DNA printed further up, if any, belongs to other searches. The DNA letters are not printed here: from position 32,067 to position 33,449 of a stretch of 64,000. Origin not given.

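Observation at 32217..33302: Cytoplasmic SsuA-fold protein that looks like a DszB-type desulfinase rather than a transporter component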

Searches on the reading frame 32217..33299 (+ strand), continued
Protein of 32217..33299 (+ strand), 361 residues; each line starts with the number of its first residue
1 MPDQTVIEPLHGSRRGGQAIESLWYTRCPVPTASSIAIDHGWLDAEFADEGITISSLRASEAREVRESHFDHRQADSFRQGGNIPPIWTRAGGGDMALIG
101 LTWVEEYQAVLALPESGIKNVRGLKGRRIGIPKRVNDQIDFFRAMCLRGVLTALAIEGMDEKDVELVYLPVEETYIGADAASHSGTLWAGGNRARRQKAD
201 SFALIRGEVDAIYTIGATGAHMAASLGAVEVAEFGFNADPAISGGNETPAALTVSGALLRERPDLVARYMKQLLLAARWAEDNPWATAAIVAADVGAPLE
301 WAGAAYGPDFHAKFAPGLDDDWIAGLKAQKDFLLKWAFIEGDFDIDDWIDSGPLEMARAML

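Call 57: search_protein_families(library=ncbifam, proteins=[L043:4978-6159:+, L083:1712-2947:-, L075:7136-8800:+, L050:14833-15825:+, L077:3592-6045:+, L011:11090-11911:+, L042:5464-6708:+, L087:1968-3023:-, L065:11017-12189:+, L065:12253-13380:-], max_evalue=1e-10)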
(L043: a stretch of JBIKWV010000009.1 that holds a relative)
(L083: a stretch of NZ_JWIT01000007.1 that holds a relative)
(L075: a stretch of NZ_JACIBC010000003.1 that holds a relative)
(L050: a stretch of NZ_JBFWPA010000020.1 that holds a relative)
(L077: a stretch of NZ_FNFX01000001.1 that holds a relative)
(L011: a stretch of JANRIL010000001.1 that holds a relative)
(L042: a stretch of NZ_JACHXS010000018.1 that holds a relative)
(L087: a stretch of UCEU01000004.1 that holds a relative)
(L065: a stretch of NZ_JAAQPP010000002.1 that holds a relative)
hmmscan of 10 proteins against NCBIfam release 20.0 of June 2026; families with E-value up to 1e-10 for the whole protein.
L043:4978-6159:+ (394 aa): 15 families
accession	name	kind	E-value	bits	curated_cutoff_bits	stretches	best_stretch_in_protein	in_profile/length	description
NF001939.1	PRK00719.1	subfamily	1.4e-142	474.9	510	1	5-357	1-353/373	alkanesulfonate monooxygenase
TIGR03565.1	alk_sulf_monoox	equivalog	1.4e-138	461.7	518.2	1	5-350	1-346/346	FMNH2-dependent alkanesulfonate monooxygenase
TIGR04021.1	LLM_DMSO2_sfnG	equivalog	5.2e-47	160.9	382.95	1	34-350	32-345/350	dimethylsulfone monooxygenase SfnG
TIGR03619.1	F420_Rv2161c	subfamily_domain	9.8e-25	87.5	166.9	1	81-220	72-210/247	TIGR03619 family F420-dependent LLM class oxidoreductase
TIGR03860.1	FMN_nitrolo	subfamily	2.1e-23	82.8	279.7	0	144-263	185-306/422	NtaA/DmoA family FMN-dependent monooxygenase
TIGR03560.1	F420_Rv1855c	subfamily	3.6e-18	66.2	231.4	1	40-219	34-219/227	TIGR03560 family F420-dependent LLM class oxidoreductase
TIGR03612.1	RutA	equivalog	1.2e-17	64.5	498.3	1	56-256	67-272/355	pyrimidine utilization protein A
TIGR03854.1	F420_MSMEG_3544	hypoth_equivalog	1.3e-16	60.8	295.6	1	74-249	63-238/290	TIGR03854 family LLM class F420-dependent oxidoreductase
TIGR03841.1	F420_Rv3093c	subfamily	5.5e-16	58.8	213.65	1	29-259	9-238/298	LLM class F420-dependent oxidoreductase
TIGR03564.1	F420_MSMEG_4879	subfamily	1.9e-15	57.2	234.25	1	83-260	54-229/265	TIGR03564 family F420-dependent LLM class oxidoreductase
TIGR03857.1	F420_MSMEG_2249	hypoth_equivalog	2.4e-15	56.6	218.4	1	34-218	18-202/329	TIGR03857 family LLM class F420-dependent oxidoreductase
NF002619.0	PRK02271.1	equivalog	7.3e-15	55.1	276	1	81-243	68-229/329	5,10-methylenetetrahydromethanopterin reductase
TIGR03555.1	F420_mer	equivalog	5.9e-13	48.9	348.7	0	79-219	64-201/325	5,10-methylenetetrahydromethanopterin reductase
TIGR03571.1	lucif_BA3436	subfamily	1.9e-12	47.1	303.9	1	55-234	68-246/304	TIGR03571 family LLM class oxidoreductase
TIGR03621.1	F420_MSMEG_2516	subfamily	2.5e-12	46.5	213.15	1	67-263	53-258/295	TIGR03621 family F420-dependent LLM class oxidoreductase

L083:1712-2947:- (412 aa): 5 families
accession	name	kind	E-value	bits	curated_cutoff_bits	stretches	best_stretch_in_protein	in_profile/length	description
TIGR04022.1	sulfur_SfnB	equivalog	3.4e-88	296.1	430.9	1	18-403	6-384/391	SfnB family sulfur acquisition oxidoreductase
NF043015.1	DibenthMonoxDszC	equivalog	3.4e-36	124.9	850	1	18-402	14-407/415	dibenzothiophene monooxygenase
NF042439.1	SulpropCoADesulf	equivalog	1.5e-16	60.1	600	1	24-380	2-351/379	3-sulfinopropanoyl-CoA desulfinase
NF049984.1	Rv1679_FadE16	equivalog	5.1e-11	42.4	600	1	27-398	6-361/371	Rv1679 family acyl-CoA dehydrogenase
NF058590.1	AcCoDHFadEBacil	equivalog_domain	7.3e-11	41.3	600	1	117-379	125-390/586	acyl-CoA dehydrogenase FadE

L075:7136-8800:+ (555 aa): 10 families
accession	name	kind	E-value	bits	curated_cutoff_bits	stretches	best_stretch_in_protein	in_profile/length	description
NF045467.1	Opp4A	equivalog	1.5e-53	181.9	650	1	52-536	29-541/556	oligopeptide ABC transporter substrate-binding protein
TIGR02294.1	nickel_nikA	equivalog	2.5e-49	168.2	393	1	80-511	27-461/501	nickel ABC transporter substrate-binding protein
NF045468.1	Opp5A_nikA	equivalog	7e-43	146.8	600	1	81-541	37-477/488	nickel ABC transporter substrate-binding protein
NF011942.0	PRK15413.1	equivalog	5.6e-41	140.8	594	1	83-531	53-491/512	glutathione ABC transporter substrate-binding protein GsiB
NF043070.1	DppA_dipep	equivalog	4.1e-34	118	1005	1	101-521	74-504/535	dipeptide ABC transporter periplasmic-binding protein DppA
NF047575.1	opine_bind_CntA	exception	7.4e-28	97.4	800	1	102-447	78-432/535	staphylopine-dependent metal ABC transporter substrate-binding lipoprotein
TIGR04028.1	SBP_KPN_01854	hypoth_equivalog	1.2e-25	90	468.5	1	89-527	31-484/509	TIGR04028 family ABC transporter substrate-binding protein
NF007287.0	PRK09755.1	equivalog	2.3e-24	86.2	1098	1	88-529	63-509/535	ABC transporter substrate-binding protein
NF011684.0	PRK15104.1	equivalog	4e-24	85.2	947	1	163-506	162-494/543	oligopeptide ABC transporter substrate-binding protein OppA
NF011689.0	PRK15109.1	equivalog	3.2e-22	78.9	560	1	102-532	80-519/547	ABC transporter substrate-binding protein SapA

L050:14833-15825:+ (331 aa): 0 families

L077:3592-6045:+ (818 aa): 10 families
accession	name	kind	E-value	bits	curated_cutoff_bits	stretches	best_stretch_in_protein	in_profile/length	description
TIGR01783.1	TonB-siderophor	subfamily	7.2e-44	150.4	223.5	2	534-818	397-649/649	TonB-dependent siderophore receptor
TIGR01785.1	TonB-hemin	subfamily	4.1e-20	71.8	316.85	1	78-787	1-658/677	TonB-dependent heme/hemoglobin receptor family protein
NF010651.0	PRK14050.1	equivalog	6.1e-16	57.7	884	0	41-209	30-189/730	TonB-dependent siderophore receptor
NF007349.0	PRK09840.1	equivalog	1.1e-15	56.7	686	0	175-267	144-232/760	catecholate siderophore receptor Fiu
NF049960.1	siderphRecptFauA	equivalog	1.5e-15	56.7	900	1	586-799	521-714/727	TonB-dependent alcaligin siderophore receptor FauA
NF053590.1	TonB_dep_TOL0244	equivalog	1.7e-15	56.7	645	0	576-680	401-500/604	TOL_0244 family TonB-dependent receptor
NF049947.1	TonB_dep_PCPU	exception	8.5e-14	50.7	800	0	175-268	134-226/685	TonB-dependent receptor, PCPU motif-type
NF010012.0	PRK13486.1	equivalog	7.4e-13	47.7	924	0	571-809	454-678/696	TonB-dependent receptor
NF007465.0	PRK10044.1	equivalog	1.5e-11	43.2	803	0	20-211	12-192/726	ferrichrome porin FhuA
NF010010.0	PRK13483.1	equivalog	6.4e-11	40.9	927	0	65-246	20-206/660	ligand-gated channel protein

L011:11090-11911:+ (274 aa): 0 families

L042:5464-6708:+ (415 aa): 25 families
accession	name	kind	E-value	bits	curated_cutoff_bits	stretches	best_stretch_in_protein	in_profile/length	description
TIGR01817.1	nifA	equivalog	3.8e-96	323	528.85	1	53-410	204-526/534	nif-specific transcriptional activator NifA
TIGR02915.1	PEP_resp_reg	equivalog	1.1e-95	321.1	502.6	1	47-293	141-387/445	PEP-CTERM-box response regulator transcription factor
NF003451.0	PRK05022.1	equivalog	8e-93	311.9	476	1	44-309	189-443/512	nitric oxide reductase transcriptional regulator NorR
NF041552.1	TF_PrdR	equivalog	2.8e-92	309.9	795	1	60-287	282-509/577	sigma-54 dependent transcriptional regulator PrdR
NF038308.1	RNA_repair_RtcR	equivalog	3.9e-92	309.8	650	1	51-402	186-502/530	RNA repair transcriptional activator RtcR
NF050807.1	TransRegFlbDCaul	equivalog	1.1e-90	304.7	750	1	44-292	117-365/454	sigma-54-dependent transcriptional regulator FlbD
TIGR02329.1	propionate_PrpR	equivalog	1.5e-90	304.3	499.2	1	50-337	217-501/526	propionate catabolism operon regulatory protein PrpR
NF008469.0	PRK11361.1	equivalog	2.6e-89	300.1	714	1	48-289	146-387/461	acetoacetate metabolism transcriptional regulator AtoC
TIGR01818.1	ntrC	equivalog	1.4e-88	297.7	558.6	1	44-289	133-378/463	nitrogen regulation protein NR(I)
NF011953.0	PRK15424.1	equivalog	8e-82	275.5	703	1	50-278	224-465/538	propionate catabolism operon regulatory protein PrpR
NF007689.0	PRK10365.1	equivalog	3.6e-81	273.2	760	1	51-300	145-394/441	sigma-54-dependent response regulator transcription factor ZraR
TIGR02974.1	phageshock_pspF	equivalog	4.4e-81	272.7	443.55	1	58-410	12-335/336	phage shock protein operon transcriptional activator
NF011958.0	PRK15429.1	equivalog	4.6e-75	253.6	830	1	60-305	394-636/692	formate hydrogenlyase transcriptional activator FlhA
NF049963.1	RespRegFlgRCampy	domain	1.5e-72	244.8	750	1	47-290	136-379/429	fla regulon two-component system response regulator FlgR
NF011695.0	PRK15115.1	equivalog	2.3e-72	244.1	763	1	48-285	138-375/445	two-component system response regulator GlrR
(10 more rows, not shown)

L087:1968-3023:- (352 aa): 7 families
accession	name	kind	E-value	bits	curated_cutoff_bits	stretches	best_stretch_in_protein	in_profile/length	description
TIGR01293.1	Kv_beta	subfamily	7.5e-45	153.3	365.4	1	3-301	2-306/319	voltage-dependent potassium channel subunit beta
NF007388.0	PRK09912.1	subfamily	3.1e-40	138.1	448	1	2-315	13-335/346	L-glyceraldehyde 3-phosphate reductase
NF007912.0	PRK10625.1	equivalog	1.5e-36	126.5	415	1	3-303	2-329/346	NADP(H)-dependent aldo-keto reductase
NF049922.1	MethglyxlRedYdjG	equivalog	4e-33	114.8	550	1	7-310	6-319/326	NADH-dependent methylglyoxal reductase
NF007695.0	PRK10376.1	subfamily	1.2e-19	70.5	280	1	20-207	29-215/290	oxidoreductase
NF008377.0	PRK11172.1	equivalog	1.4e-12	47.4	327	0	30-210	15-184/267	2,5-didehydrogluconate reductase DkgB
NF008598.0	PRK11565.1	equivalog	6.2e-12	45.2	425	0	33-210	30-192/275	2,5-didehydrogluconate reductase DkgA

L065:11017-12189:+ (391 aa): 11 families
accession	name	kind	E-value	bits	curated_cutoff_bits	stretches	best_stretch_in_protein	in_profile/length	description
NF042972.1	AcrlCoAredClosAcrC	equivalog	1.5e-33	116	640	1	27-384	23-375/378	acryloyl-CoA reductase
NF049984.1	Rv1679_FadE16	equivalog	9.3e-32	110.7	600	1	31-383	15-363/371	Rv1679 family acyl-CoA dehydrogenase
TIGR04022.1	sulfur_SfnB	equivalog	2e-30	106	430.9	1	18-372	11-367/391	SfnB family sulfur acquisition oxidoreductase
NF043006.1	CyhCrbnylCoADH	equivalog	3.5e-26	92.1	650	1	19-384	14-374/380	cyclohexane-1-carbonyl-CoA dehydrogenase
NF043015.1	DibenthMonoxDszC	equivalog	1.2e-22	80.3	850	1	9-379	10-398/415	dibenzothiophene monooxygenase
NF042439.1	SulpropCoADesulf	equivalog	7.9e-22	77.5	600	1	21-382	4-367/379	3-sulfinopropanoyl-CoA desulfinase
NF002885.1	PRK03354.1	equivalog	7.3e-20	71.3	540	1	26-387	23-375/378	crotonobetainyl-CoA dehydrogenase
TIGR03207.1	cyc_hxne_CoA_dh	equivalog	2.9e-15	55.9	575.35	1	44-384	36-370/372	cyclohexanecarboxyl-CoA dehydrogenase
NF008997.0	PRK12341.1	equivalog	3.7e-15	55.9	537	1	32-387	29-378/382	acyl-CoA dehydrogenase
NF045652.1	ProlPCPDhRedW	equivalog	4e-15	55.5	650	1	38-371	30-359/376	L-prolyl-[peptidyl-carrier protein] dehydrogenase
NF053553.1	prodigi_MBC_PigA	equivalog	2.9e-14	53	500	1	29-384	25-378/381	prodigiosin MBC biosynthesis dehydrogenase PigA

L065:12253-13380:- (376 aa): 11 families
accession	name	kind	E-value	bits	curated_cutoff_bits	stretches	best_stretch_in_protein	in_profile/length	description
NF001939.1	PRK00719.1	subfamily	2e-72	244.1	510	1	27-375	2-347/373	alkanesulfonate monooxygenase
TIGR03565.1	alk_sulf_monoox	equivalog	1.7e-71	241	518.2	1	26-374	1-346/346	FMNH2-dependent alkanesulfonate monooxygenase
TIGR04021.1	LLM_DMSO2_sfnG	equivalog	1.6e-47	162.6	382.95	1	78-376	61-347/350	dimethylsulfone monooxygenase SfnG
TIGR03619.1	F420_Rv2161c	subfamily_domain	3.8e-26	92.2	166.9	1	80-282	49-239/247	TIGR03619 family F420-dependent LLM class oxidoreductase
TIGR03860.1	FMN_nitrolo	subfamily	1.4e-22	80.2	279.7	1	79-165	72-161/422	NtaA/DmoA family FMN-dependent monooxygenase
TIGR03560.1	F420_Rv1855c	subfamily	2.4e-22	79.9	231.4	1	78-246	50-219/227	TIGR03560 family F420-dependent LLM class oxidoreductase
TIGR03612.1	RutA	equivalog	4.7e-18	65.8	498.3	1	79-375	66-350/355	pyrimidine utilization protein A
TIGR04024.1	F420_NP1902A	hypoth_equivalog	1.7e-14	53.3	345.4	1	47-289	10-247/330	TIGR04024 family LLM class F420-dependent oxidoreductase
TIGR03621.1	F420_MSMEG_2516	subfamily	5.4e-14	52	213.15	1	48-228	10-183/295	TIGR03621 family F420-dependent LLM class oxidoreductase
TIGR03841.1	F420_Rv3093c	subfamily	2.4e-12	46.8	213.65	0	55-266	13-214/298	LLM class F420-dependent oxidoreductase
TIGR03559.1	F420_Rv3520c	subfamily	8.7e-12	44.7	335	0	54-178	15-139/325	LLM class F420-dependent oxidoreductase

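Call 67: find_encoding_contigs(protein=P0006, flank=6000, max_places=1)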
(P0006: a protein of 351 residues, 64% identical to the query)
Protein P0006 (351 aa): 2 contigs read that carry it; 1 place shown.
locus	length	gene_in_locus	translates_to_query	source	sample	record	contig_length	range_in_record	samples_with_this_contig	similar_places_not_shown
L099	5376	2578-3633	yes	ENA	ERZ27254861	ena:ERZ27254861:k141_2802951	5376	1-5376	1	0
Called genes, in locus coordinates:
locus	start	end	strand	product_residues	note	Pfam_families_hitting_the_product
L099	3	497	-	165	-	?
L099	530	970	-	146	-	PF01042:Ribonuc_L-PSP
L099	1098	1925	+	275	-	PF00392:GntR, PF14502:HTH_41 (weak), PF07702:UTRA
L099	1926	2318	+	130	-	PF07366:SnoaL, PF12680:SnoaL_2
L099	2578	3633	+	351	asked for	PF09084:NMT1 (faint)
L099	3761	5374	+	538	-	?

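Call 68: find_encoding_contigs(protein=P0011, flank=6000, max_places=1)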
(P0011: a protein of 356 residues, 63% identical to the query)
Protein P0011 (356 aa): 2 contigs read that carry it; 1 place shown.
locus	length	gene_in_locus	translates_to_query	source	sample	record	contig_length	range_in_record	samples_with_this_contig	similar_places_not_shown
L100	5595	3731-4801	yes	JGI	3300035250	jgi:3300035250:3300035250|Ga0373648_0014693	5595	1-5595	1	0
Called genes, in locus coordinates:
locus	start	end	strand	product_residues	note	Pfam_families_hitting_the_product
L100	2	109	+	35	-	?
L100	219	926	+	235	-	PF01386:Ribosomal_L25p, PF14693:Ribosomal_TL5_C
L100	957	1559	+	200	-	PF01195:Pept_tRNA_hydro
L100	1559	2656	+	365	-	PF01926:MMR_HSR1, PF02421:FeoB_N, PF06071:YchF-GTPase_C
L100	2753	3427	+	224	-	PF01738:DLH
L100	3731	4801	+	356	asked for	-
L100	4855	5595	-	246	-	?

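Call 69: find_encoding_contigs(protein=P0042, flank=8000, max_places=1)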
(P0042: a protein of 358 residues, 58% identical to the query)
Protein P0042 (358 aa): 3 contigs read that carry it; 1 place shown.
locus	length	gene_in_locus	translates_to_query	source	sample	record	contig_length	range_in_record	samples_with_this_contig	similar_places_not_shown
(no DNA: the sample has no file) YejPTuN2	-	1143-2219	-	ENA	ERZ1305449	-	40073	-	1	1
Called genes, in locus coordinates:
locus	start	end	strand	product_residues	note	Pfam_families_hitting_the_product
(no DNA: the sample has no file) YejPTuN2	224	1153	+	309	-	PF04909:Amidohydro_2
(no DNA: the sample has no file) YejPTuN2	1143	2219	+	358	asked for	PF09084:NMT1 (faint)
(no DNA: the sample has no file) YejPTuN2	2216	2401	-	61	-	-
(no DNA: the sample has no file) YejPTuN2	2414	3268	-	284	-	PF13379:NMT1_2, PF09084:NMT1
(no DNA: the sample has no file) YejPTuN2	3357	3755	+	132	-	PF01042:Ribonuc_L-PSP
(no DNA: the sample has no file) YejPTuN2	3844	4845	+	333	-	PF03480:DctP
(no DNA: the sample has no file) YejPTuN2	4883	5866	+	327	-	PF03401:TctC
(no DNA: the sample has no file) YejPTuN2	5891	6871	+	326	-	PF03401:TctC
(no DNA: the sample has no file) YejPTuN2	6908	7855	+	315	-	PF03401:TctC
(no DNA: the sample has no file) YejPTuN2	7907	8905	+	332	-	PF03401:TctC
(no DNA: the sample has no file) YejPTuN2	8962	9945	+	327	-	PF03401:TctC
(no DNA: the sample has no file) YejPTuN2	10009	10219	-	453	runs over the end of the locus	PF02661:Fic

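Call 70: find_encoding_contigs(protein=P0038, flank=8000, max_places=1)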
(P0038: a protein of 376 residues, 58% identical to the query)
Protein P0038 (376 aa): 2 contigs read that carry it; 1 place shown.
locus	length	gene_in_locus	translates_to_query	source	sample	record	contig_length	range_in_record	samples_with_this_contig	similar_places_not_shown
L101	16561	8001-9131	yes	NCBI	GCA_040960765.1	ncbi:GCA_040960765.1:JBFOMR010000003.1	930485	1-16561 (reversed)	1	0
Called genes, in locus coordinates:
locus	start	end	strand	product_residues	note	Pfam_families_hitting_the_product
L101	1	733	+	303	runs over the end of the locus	PF13379:NMT1_2, PF09084:NMT1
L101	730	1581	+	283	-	PF01144:CoA_trans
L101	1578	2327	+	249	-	PF01144:CoA_trans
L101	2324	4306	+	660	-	PF00501:AMP-binding, PF13193:AMP-binding_C (weak)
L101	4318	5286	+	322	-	PF03401:TctC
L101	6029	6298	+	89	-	-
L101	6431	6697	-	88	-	-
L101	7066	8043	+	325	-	PF03401:TctC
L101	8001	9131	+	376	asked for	-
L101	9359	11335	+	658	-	PF16177:ACAS_N (weak), PF00501:AMP-binding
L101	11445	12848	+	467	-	PF09861:Lar_N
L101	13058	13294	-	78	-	-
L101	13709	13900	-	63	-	-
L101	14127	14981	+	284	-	-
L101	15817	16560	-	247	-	?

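Call 71: search_solved_structures(query=L091:6869-8008:+, max_evalue=0.001)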
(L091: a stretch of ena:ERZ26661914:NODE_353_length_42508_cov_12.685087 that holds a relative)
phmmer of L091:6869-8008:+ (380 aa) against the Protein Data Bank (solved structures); distinct sequences matched with E-value up to 0.001: 28.
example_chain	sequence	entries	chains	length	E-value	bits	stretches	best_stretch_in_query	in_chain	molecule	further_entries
8sm6_A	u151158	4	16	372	1.1e-12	50.9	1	88-265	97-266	Amidohydrolase family protein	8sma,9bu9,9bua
8sm9_F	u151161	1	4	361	7.7e-12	48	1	112-360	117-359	Amidohydrolase 2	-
8sm8_G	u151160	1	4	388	8.6e-12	47.9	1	112-366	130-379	Putative amidohydrolase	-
6m1w_B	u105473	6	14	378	1e-10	44.3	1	110-270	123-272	Amidohydrolase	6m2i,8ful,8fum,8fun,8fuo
8sm7_A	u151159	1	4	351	2.8e-10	42.9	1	91-278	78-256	Amidohydrolase 2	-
6omp_A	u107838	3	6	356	1.5e-09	40.5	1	84-279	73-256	PtmU3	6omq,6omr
2dvt_A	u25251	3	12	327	3.7e-09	39.2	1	84-260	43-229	Thermophilic reversible gamma-resorcylate decarboxylase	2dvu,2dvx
8uyr_A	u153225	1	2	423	3.1e-07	32.9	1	1-279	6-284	DitZ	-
6m2i_A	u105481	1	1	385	5.3e-07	32.1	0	108-202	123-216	Amidohydrolase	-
8ful_A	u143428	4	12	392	5.8e-07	32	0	108-202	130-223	Amidohydrolase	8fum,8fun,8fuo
6m1w_A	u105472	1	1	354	1.3e-06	30.8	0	108-202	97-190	Amidohydrolase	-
4ign_A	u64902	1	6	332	3.9e-06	29.3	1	64-267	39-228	2-amino-3-carboxymuconate-6-semialdehyde decarboxylase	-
4igm_A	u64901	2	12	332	7.3e-06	28.4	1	64-267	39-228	2-amino-3-carboxymuconate-6-semialdehyde decarboxylase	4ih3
4ofc_A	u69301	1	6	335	7.4e-06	28.3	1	64-267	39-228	2-amino-3-carboxymuconate-6-semialdehyde decarboxylase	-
2wm1_A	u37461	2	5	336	7.5e-06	28.3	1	64-267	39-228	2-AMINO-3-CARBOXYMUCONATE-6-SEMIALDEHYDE DECARBOXYLASE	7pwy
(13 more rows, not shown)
